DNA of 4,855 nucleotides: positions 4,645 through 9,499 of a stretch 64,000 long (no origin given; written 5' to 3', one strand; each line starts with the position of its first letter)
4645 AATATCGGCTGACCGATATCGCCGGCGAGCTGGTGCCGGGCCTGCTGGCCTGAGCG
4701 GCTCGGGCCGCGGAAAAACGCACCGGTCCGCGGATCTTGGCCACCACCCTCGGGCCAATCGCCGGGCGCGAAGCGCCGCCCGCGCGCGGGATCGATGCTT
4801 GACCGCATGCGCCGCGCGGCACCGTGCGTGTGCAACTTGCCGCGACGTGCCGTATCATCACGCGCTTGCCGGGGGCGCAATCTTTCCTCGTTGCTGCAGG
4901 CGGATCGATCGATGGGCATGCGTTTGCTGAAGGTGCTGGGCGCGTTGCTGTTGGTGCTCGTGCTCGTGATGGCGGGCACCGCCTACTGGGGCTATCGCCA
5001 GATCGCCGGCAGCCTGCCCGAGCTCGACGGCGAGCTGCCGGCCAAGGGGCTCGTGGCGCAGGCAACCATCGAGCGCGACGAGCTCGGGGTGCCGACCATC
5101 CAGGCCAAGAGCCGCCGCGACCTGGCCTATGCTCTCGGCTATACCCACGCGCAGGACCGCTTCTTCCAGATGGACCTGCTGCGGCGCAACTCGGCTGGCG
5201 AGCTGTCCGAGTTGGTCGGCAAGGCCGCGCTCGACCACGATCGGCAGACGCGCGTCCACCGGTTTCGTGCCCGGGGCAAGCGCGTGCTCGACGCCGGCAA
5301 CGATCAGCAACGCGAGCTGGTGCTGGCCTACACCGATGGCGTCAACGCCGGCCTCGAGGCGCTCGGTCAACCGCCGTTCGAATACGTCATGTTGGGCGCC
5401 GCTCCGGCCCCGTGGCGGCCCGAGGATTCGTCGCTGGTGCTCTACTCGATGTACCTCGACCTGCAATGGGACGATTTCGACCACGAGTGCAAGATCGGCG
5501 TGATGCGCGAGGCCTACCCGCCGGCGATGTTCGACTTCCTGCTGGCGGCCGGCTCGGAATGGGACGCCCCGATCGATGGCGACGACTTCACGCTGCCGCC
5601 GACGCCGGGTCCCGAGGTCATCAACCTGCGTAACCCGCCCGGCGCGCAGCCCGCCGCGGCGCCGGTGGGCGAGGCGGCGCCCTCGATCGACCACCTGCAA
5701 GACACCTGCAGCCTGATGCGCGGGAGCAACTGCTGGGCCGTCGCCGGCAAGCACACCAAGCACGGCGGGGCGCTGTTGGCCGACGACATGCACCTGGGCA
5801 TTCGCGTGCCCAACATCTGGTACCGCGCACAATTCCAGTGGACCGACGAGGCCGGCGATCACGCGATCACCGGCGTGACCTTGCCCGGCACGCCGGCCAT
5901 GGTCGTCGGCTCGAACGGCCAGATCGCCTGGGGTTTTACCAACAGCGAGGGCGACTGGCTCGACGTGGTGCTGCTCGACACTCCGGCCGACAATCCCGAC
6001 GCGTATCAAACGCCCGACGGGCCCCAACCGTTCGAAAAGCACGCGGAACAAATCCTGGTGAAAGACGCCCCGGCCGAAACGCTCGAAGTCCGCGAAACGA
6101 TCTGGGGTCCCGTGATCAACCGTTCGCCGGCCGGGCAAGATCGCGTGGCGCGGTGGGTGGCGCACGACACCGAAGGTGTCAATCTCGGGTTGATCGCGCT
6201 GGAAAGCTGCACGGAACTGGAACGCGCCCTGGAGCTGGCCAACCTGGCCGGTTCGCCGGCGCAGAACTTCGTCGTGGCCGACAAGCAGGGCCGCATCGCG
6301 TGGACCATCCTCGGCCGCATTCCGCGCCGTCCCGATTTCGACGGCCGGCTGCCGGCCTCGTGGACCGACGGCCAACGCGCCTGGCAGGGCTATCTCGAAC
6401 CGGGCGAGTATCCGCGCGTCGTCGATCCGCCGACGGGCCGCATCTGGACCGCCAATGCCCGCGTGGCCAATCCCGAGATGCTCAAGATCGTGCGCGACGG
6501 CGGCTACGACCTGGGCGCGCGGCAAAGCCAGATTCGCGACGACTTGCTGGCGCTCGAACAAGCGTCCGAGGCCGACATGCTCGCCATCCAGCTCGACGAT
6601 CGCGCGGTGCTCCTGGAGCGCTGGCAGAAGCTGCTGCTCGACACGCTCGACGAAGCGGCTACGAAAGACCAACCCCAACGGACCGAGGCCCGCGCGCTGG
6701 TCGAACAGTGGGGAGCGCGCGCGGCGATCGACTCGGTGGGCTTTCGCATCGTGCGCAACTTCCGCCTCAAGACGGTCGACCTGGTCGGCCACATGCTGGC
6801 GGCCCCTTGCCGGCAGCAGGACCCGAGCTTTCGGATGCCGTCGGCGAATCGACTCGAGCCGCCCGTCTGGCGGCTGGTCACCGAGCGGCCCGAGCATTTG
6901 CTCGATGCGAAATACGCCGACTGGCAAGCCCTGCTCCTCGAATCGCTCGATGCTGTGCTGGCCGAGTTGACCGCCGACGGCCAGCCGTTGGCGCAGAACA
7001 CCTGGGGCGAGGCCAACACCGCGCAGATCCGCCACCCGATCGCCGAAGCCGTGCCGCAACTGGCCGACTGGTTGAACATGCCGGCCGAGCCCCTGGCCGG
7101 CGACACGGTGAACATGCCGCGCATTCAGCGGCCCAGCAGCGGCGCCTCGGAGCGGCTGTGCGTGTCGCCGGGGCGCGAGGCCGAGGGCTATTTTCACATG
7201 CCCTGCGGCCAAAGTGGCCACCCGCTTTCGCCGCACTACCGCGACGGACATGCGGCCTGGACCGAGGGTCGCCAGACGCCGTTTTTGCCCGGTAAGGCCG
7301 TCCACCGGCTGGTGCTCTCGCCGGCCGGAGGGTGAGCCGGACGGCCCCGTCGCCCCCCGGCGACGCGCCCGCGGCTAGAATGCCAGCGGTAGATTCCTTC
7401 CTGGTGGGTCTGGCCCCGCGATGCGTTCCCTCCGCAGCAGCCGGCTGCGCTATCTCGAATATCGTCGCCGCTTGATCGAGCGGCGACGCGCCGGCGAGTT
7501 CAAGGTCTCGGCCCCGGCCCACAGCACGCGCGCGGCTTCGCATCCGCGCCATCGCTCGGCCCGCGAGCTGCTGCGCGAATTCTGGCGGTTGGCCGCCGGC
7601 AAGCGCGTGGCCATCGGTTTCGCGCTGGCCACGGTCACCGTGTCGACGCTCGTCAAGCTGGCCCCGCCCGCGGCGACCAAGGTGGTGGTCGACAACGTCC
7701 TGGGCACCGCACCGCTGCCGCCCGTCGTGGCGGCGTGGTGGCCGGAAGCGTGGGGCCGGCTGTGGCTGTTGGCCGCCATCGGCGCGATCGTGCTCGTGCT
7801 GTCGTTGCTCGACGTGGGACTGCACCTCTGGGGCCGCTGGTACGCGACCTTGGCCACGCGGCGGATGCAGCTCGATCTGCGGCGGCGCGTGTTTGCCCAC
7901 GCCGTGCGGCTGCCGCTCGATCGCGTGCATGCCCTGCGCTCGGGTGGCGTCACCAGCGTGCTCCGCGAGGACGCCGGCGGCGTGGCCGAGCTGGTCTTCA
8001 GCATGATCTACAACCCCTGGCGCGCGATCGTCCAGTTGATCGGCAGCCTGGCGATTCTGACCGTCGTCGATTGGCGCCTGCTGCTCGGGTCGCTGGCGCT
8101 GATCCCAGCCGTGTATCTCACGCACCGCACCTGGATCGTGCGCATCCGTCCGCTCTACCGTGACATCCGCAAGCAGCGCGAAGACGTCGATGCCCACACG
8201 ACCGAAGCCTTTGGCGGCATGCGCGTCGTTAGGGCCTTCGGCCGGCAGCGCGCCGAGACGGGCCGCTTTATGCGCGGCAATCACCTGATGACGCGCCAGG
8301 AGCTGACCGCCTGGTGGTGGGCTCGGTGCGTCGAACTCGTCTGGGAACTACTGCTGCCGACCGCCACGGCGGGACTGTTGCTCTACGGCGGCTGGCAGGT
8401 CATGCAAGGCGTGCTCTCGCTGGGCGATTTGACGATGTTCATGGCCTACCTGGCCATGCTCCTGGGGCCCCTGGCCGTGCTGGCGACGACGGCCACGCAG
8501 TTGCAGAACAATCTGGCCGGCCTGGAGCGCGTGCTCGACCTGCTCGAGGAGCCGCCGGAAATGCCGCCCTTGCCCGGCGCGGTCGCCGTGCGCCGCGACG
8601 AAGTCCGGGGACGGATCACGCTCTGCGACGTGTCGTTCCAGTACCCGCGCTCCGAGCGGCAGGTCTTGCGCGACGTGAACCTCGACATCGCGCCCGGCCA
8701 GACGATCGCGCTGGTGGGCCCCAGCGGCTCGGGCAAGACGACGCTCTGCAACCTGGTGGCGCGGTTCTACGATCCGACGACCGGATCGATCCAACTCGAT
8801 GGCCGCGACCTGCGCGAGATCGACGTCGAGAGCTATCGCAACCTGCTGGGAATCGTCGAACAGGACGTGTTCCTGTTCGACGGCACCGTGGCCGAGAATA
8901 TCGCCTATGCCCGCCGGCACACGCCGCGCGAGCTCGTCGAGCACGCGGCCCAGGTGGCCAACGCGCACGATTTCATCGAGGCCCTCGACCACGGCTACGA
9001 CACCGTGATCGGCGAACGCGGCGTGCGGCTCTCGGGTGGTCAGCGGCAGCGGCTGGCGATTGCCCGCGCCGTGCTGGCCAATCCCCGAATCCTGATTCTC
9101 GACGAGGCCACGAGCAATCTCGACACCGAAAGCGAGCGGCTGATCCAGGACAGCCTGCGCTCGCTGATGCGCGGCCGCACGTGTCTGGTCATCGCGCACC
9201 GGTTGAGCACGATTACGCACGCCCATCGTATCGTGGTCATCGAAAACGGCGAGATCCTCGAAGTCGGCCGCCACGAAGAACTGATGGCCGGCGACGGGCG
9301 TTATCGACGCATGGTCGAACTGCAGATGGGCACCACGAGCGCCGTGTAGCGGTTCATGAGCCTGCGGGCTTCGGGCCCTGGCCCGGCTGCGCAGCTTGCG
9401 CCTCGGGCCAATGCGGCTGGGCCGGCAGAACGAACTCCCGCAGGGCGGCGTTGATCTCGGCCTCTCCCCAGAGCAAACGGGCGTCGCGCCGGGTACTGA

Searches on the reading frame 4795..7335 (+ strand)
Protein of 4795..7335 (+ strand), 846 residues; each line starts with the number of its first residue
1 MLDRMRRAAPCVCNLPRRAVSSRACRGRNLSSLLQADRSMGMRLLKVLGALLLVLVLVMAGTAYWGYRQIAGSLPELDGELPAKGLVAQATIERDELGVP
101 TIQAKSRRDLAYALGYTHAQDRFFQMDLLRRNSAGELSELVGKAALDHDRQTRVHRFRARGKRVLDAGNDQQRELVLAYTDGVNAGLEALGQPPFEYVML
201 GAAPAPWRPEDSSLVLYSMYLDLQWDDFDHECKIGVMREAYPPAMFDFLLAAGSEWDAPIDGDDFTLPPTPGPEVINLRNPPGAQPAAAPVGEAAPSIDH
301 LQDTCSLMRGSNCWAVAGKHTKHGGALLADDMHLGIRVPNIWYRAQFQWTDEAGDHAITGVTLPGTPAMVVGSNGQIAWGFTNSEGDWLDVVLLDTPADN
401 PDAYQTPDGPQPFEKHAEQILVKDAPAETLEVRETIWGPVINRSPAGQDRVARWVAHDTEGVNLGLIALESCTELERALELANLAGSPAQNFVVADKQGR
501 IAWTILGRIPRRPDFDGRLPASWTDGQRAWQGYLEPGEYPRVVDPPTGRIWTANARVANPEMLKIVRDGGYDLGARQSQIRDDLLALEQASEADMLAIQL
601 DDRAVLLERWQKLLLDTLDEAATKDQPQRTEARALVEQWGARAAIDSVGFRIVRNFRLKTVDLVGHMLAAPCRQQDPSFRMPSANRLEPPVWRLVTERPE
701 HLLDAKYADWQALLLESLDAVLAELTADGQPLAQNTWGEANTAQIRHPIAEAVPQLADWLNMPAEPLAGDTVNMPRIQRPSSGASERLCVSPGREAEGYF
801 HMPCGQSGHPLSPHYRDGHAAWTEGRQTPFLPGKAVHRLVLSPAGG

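Call 45: search_protein_families(library=pfam, proteins=[window:4795-7335:+], max_evalue=0.001)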
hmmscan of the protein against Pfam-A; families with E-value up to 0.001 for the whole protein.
window:4795-7335:+ (846 aa): 1 family
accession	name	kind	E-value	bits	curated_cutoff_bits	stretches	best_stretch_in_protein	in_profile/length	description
PF01804.23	Penicil_amidase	-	3.4e-150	502.7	21.3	1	90-830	2-666/675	Penicillin amidase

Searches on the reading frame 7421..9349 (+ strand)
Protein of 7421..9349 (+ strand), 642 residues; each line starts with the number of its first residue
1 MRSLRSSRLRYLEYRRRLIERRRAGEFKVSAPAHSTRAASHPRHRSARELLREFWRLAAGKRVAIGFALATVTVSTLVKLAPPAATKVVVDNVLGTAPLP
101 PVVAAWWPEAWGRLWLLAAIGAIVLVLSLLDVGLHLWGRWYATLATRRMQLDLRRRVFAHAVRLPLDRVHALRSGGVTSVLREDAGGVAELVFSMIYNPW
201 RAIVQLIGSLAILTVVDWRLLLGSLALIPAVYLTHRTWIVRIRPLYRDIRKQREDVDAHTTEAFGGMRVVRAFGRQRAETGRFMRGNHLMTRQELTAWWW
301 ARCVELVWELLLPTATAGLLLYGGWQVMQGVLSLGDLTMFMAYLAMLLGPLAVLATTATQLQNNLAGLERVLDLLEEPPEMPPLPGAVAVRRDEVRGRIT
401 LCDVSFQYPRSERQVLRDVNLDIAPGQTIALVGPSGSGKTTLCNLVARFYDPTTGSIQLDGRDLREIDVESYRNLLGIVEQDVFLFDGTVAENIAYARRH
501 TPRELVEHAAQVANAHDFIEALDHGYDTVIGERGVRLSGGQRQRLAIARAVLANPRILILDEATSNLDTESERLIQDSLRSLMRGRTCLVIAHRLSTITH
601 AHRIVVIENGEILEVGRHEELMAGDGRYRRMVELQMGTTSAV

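Call 45: search_protein_families(library=pfam, proteins=[window:7421-9349:+], max_evalue=0.001)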
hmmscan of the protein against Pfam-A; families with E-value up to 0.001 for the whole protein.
window:7421-9349:+ (642 aa): 6 families
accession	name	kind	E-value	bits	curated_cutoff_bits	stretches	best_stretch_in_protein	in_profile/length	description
PF00005.33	ABC_tran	-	1.6e-36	126.4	25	1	416-565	1-137/137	ABC transporter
PF00664.28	ABC_membrane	-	9.1e-30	104.7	28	1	67-351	3-274/274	ABC transporter transmembrane region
PF02463.25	SMC_N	-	2.5e-06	27.5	40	1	456-608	110-212/220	RecF/RecN/SMC N terminal domain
PF13401.12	AAA_22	-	9.1e-06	26.4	27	1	428-568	7-97/130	AAA domain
PF13191.12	AAA_16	-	5.6e-05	24.1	32.6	1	427-589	25-165/167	AAA ATPase domain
PF00004.35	AAA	-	0.00014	22.7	21.2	0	430-592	2-99/131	ATPase family associated with various cellular activities (AAA)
